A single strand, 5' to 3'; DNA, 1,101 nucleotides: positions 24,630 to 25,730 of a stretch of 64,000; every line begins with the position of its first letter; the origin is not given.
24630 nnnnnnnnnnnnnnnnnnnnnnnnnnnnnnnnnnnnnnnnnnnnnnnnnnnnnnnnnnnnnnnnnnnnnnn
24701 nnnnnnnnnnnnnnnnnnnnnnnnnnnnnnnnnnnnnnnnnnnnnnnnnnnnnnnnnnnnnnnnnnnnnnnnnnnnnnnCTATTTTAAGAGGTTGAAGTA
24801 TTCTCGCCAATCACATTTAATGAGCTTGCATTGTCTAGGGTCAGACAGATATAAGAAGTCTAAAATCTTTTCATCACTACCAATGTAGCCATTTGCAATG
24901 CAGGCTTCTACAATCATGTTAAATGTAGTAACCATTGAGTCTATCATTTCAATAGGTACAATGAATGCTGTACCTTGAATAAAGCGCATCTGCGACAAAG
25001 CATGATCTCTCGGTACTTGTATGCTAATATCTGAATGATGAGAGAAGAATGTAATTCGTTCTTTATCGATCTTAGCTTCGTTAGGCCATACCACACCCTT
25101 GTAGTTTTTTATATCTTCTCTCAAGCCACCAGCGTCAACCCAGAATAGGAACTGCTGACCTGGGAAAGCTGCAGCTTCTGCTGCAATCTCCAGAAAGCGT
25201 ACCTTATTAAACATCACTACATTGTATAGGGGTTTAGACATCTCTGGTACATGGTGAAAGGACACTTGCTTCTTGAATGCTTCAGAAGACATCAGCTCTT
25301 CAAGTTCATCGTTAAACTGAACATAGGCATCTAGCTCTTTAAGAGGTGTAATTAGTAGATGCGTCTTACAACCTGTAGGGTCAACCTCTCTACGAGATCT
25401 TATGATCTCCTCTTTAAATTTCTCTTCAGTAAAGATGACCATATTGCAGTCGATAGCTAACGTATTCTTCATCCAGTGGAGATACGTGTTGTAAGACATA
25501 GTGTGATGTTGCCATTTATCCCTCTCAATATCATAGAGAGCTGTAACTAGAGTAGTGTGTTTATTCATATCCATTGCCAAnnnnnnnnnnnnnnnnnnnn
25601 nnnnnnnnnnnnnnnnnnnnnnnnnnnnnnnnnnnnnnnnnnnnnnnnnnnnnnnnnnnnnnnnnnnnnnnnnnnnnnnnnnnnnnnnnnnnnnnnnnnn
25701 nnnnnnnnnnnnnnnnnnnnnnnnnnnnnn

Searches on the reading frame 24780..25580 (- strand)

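Call 15: search_protein_families(library=pfam, proteins=[window:24780-25580:-], max_evalue=0.01)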
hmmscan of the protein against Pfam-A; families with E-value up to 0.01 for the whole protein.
window:24780-25580:- (266 aa): 1 family
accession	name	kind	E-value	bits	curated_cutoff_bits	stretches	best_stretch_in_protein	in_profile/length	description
PF09612.15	HtrL_YibB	-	5e-19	69.4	24.1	1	8-265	2-265/267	Bacterial protein of unknown function (HtrL_YibB)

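Call 16: search_protein_families(library=phrogs, proteins=[window:24780-25580:-], max_evalue=0.01)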
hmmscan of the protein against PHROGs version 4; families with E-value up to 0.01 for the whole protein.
window:24780-25580:- (266 aa): 0 families
